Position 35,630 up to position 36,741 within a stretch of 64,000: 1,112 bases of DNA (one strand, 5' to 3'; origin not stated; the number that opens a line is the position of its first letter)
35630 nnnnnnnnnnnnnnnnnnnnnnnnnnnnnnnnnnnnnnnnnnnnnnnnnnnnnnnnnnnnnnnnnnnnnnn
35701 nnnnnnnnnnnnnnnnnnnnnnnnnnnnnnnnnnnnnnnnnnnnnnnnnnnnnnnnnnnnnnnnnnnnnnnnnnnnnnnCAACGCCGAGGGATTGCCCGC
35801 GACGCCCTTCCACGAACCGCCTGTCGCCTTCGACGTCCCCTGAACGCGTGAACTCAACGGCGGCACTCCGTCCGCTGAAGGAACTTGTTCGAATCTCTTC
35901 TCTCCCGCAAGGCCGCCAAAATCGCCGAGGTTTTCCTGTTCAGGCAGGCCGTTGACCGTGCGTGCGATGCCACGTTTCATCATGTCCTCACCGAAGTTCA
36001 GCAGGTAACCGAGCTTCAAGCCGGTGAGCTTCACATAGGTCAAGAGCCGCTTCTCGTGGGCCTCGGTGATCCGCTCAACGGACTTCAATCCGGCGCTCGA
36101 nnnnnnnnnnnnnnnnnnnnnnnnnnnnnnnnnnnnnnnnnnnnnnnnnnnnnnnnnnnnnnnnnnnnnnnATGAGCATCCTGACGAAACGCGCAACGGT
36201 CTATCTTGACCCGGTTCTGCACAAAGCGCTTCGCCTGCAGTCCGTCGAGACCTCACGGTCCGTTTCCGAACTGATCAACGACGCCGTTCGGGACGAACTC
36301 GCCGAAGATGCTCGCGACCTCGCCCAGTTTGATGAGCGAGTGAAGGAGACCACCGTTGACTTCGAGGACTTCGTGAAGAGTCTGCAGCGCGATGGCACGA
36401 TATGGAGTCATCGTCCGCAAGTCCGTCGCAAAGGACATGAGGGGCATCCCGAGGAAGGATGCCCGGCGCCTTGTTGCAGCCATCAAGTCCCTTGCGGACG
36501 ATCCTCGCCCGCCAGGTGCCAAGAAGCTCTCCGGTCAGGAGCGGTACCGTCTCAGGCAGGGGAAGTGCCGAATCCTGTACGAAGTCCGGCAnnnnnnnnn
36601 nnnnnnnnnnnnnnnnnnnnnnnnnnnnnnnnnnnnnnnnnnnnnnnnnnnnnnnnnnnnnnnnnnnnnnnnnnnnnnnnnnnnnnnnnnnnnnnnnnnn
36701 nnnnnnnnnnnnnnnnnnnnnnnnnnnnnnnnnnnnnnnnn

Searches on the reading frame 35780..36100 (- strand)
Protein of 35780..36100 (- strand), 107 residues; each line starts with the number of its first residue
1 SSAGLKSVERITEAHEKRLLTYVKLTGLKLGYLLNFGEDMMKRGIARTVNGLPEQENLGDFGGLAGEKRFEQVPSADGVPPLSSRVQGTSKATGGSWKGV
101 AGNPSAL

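Call 3: search_protein_families(library=pfam, proteins=[window:35780-36100:-], max_evalue=0.01)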
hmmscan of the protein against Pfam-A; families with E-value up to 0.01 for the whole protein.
seq(107 aa): 1 family
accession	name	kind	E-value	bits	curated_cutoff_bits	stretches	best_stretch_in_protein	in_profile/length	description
PF13366.12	PDDEXK_3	-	2.7e-10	41.1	22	1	5-47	75-116/117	PD-(D/E)XK nuclease superfamily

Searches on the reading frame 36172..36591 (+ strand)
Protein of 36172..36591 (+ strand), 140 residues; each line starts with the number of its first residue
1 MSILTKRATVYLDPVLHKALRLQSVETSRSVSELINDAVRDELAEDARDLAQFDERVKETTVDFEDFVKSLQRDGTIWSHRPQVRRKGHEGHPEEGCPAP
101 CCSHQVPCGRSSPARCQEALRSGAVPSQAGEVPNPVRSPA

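Call 3: search_protein_families(library=pfam, proteins=[window:36172-36591:+], max_evalue=0.01)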
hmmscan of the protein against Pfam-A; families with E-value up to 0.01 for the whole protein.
seq(140 aa): 1 family
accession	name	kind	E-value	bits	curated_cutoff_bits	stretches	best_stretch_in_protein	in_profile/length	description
PF20605.4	Antitox_RHH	-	0.0034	17.9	27.2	1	9-39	8-38/50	Antitoxin-like ribbon-helix-helix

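Call 4: search_protein_families(library=ncbifam, proteins=[window:36172-36591:+], max_evalue=0.01)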
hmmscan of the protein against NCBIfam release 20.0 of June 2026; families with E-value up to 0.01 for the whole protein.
seq(140 aa): 1 family
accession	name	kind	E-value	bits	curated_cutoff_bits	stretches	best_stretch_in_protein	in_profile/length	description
NF052617.1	slr0373_blue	equivalog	0.0068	16.4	100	1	7-40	5-38/113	slr0373 family blue light stress response protein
